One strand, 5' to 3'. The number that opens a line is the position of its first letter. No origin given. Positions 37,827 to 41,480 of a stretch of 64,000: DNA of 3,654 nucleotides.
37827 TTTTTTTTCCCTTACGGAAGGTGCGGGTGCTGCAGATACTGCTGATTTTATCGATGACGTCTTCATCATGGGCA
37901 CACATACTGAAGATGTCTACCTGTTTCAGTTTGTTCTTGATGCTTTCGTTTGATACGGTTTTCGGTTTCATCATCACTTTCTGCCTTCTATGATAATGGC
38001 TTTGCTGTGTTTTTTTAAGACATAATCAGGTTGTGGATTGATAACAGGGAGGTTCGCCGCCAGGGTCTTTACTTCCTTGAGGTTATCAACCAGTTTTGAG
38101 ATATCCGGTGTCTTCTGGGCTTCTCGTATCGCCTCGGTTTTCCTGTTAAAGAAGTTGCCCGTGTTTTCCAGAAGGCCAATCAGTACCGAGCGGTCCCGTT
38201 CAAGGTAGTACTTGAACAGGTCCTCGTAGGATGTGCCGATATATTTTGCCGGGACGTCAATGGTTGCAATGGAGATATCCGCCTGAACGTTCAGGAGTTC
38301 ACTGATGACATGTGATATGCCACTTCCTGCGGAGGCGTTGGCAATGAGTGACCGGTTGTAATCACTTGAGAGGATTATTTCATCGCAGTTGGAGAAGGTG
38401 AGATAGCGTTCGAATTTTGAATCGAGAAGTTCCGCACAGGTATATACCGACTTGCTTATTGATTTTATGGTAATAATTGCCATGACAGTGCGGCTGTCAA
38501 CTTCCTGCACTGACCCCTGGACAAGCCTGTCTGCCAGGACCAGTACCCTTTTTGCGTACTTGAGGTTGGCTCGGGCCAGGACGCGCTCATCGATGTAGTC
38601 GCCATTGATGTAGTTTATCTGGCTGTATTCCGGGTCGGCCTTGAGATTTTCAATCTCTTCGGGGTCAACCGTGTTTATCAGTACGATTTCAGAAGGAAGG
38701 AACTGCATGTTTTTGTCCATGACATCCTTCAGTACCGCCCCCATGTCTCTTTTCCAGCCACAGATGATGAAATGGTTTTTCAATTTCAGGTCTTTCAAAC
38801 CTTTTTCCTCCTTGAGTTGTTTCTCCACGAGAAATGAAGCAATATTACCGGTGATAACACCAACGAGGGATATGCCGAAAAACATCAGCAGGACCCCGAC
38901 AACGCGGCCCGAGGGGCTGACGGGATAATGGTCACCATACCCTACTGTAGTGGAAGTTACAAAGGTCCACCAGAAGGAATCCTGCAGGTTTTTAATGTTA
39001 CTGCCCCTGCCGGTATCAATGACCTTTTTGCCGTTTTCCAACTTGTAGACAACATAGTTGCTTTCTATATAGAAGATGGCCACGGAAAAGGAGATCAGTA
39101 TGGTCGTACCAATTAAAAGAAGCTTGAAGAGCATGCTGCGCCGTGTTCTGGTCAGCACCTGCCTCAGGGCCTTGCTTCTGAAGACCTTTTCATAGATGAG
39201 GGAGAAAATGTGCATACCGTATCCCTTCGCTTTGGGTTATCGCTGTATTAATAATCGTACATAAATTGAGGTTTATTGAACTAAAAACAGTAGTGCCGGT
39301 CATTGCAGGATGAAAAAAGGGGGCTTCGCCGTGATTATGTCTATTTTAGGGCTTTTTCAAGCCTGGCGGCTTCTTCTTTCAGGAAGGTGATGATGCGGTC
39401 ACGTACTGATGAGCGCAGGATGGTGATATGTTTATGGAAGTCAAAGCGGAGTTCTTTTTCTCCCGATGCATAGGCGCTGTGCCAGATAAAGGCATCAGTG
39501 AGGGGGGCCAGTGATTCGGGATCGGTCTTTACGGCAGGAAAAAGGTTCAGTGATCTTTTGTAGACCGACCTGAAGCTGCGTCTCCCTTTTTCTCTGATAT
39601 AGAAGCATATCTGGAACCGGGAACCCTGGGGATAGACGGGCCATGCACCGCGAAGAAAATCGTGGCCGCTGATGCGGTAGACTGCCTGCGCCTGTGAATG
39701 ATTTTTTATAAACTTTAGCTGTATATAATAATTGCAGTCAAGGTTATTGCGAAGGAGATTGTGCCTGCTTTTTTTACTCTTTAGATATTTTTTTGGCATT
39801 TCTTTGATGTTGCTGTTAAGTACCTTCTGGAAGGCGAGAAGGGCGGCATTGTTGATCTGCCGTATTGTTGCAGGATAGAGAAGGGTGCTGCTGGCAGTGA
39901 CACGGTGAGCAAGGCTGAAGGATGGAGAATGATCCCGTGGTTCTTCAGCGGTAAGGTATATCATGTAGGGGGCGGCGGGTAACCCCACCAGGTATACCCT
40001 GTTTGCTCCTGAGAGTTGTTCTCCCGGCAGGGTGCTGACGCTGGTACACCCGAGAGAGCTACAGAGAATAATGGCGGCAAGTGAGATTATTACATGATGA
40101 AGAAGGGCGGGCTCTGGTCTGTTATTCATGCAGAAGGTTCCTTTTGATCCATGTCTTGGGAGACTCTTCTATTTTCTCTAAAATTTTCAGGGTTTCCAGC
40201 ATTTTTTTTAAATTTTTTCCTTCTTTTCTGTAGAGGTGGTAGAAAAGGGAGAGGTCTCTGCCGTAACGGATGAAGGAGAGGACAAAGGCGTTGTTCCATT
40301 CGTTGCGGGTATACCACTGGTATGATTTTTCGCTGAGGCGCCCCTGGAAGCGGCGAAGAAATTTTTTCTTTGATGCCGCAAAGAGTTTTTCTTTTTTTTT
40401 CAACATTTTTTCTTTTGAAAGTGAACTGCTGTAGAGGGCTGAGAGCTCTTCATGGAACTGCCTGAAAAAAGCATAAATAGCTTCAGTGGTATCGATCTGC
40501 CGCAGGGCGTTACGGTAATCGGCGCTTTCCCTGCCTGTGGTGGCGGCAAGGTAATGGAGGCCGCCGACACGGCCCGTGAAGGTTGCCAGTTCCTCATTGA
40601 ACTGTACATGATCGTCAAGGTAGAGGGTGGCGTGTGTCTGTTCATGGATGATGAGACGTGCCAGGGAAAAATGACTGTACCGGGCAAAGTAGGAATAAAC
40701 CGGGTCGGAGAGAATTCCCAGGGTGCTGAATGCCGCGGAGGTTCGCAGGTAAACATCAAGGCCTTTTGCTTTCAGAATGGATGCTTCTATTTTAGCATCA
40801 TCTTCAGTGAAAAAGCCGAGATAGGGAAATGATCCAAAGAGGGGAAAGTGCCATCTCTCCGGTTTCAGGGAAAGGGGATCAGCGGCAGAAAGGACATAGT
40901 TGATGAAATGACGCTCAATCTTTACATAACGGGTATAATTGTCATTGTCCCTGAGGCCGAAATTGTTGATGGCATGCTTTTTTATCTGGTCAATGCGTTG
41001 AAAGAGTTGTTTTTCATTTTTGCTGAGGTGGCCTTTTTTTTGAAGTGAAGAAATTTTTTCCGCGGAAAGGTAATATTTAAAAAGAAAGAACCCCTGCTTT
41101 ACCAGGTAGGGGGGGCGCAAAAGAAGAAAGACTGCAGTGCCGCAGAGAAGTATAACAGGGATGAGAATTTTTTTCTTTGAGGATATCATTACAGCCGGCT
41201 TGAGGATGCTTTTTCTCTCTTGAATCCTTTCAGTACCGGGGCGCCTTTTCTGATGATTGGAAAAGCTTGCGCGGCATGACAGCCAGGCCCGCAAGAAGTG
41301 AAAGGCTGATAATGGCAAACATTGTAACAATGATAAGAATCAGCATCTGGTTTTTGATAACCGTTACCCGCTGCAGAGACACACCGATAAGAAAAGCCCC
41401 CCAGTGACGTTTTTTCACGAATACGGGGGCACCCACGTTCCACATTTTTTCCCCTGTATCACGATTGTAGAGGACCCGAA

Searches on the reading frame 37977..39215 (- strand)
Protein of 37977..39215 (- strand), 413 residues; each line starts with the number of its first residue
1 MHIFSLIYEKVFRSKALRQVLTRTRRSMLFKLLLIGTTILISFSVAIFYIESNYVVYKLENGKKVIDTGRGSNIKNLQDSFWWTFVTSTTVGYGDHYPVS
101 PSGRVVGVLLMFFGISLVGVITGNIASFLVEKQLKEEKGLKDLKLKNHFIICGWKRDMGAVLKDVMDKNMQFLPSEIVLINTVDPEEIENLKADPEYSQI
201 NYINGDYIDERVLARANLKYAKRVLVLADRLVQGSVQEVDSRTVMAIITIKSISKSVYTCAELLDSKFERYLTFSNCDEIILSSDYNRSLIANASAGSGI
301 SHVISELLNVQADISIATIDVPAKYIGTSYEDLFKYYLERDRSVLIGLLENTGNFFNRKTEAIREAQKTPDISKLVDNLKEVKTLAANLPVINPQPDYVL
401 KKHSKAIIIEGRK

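Call 50: search_protein_families(library=pfam, proteins=[window:37977-39215:-], max_evalue=0.00001)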
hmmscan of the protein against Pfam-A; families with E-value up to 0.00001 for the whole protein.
window:37977-39215:- (413 aa): 5 families
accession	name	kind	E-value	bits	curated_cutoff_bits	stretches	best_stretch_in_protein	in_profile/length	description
PF07885.22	Ion_trans_2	-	1.9e-16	60.1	22.5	1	45-130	2-78/79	Ion channel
PF22614.2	Slo-like_RCK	-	1.8e-12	47.4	24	1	144-258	1-116/119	Calcium-activated potassium channel slowpoke-like RCK domain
PF00520.37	Ion_trans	-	4.1e-12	46.3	25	1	13-133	111-237/241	Ion transport protein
PF00060.32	Lig_chan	-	2.3e-08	34.4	30.8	1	38-180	12-114/146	Ligand-gated ion channel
PF02254.24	TrkA_N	-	1e-06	29.5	23.8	1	149-281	1-114/116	TrkA-N domain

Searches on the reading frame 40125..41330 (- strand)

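Call 50: search_protein_families(library=pfam, proteins=[window:40125-41330:-], max_evalue=0.00001)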
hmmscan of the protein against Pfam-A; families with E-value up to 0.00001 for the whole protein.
window:40125-41330:- (402 aa): 1 family
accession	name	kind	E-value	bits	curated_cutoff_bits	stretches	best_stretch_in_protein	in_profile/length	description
PF10023.15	Aminopep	-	2.7e-72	244.3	25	1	75-390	2-316/322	Putative aminopeptidase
